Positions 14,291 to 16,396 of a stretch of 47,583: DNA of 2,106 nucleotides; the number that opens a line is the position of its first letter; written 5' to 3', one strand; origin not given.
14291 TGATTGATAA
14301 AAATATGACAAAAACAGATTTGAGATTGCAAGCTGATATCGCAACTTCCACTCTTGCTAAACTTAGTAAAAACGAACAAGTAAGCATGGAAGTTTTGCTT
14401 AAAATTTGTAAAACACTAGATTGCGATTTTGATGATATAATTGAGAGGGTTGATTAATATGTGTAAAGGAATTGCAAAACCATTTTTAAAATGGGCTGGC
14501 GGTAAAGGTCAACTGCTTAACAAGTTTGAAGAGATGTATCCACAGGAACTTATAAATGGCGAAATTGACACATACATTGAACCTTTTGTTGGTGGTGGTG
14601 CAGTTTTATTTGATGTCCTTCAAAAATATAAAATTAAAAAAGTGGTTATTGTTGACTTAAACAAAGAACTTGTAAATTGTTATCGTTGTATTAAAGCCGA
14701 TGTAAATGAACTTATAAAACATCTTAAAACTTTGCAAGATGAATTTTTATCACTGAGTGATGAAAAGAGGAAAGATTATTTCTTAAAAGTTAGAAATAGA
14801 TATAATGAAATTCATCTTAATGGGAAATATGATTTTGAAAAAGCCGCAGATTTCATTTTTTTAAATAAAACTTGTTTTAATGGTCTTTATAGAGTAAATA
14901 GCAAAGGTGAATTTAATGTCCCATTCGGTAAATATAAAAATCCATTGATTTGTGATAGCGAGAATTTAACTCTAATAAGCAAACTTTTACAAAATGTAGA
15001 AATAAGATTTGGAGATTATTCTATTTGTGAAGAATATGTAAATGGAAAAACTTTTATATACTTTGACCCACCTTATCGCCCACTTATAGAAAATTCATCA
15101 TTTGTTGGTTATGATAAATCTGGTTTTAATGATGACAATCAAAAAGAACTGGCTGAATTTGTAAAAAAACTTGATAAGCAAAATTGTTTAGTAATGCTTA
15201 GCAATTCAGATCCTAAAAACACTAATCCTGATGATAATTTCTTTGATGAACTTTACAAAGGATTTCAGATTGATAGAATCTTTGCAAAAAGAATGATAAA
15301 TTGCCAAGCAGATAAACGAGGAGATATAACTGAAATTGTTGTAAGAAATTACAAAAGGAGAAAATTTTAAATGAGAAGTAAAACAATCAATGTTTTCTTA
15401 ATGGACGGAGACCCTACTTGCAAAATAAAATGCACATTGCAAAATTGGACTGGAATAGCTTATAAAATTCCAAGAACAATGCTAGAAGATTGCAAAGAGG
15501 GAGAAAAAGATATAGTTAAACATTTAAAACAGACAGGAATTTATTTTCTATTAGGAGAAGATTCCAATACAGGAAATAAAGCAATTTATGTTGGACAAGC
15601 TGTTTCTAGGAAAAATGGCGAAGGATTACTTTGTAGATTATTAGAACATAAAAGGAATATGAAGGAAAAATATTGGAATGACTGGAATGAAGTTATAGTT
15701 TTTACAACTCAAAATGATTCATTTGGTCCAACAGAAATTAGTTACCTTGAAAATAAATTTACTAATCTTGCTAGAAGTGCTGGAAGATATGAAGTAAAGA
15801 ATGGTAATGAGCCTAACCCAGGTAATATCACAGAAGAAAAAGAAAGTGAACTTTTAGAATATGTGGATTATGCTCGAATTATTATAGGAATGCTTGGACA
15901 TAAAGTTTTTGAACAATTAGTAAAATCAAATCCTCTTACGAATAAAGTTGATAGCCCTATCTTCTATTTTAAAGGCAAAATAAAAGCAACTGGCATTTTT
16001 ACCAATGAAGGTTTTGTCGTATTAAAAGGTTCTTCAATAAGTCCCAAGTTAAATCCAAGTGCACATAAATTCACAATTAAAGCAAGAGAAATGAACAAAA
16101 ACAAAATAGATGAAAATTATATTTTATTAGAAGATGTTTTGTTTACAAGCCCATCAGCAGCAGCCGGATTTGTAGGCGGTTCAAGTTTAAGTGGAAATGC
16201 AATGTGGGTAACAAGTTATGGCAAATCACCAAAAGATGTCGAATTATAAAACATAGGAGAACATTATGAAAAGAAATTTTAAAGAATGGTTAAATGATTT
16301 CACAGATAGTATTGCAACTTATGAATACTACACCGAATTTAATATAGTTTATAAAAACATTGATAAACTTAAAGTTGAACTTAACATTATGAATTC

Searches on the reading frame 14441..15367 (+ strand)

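Call 51: search_protein_families(library=pfam, proteins=[window:14441-15367:+], max_evalue=0.001)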
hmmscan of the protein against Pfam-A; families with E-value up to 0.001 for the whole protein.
window:14441-15367:+ (309 aa): 1 family
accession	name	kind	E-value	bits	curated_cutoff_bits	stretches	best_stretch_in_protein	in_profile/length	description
PF02086.21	MethyltransfD12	-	4.4e-63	213.8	22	1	18-285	1-252/253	D12 class N6 adenine-specific DNA methyltransferase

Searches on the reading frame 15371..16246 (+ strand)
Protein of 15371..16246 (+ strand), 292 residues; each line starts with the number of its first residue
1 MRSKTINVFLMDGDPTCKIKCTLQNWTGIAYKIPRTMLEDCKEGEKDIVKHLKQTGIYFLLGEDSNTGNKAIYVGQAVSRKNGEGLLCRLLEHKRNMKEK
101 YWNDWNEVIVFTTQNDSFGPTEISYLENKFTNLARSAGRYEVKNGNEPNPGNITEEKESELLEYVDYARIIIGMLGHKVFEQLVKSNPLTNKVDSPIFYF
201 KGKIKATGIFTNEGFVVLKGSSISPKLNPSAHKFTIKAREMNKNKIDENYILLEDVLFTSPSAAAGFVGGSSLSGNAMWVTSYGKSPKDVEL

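Call 51: search_protein_families(library=pfam, proteins=[window:15371-16246:+], max_evalue=0.001)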
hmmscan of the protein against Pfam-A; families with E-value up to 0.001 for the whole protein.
window:15371-16246:+ (292 aa): 1 family
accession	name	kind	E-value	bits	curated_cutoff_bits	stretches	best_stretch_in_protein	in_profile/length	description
PF14267.11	DUF4357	-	7e-12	45.5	38.4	1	244-286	12-53/54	Domain of unknown function (DUF4357)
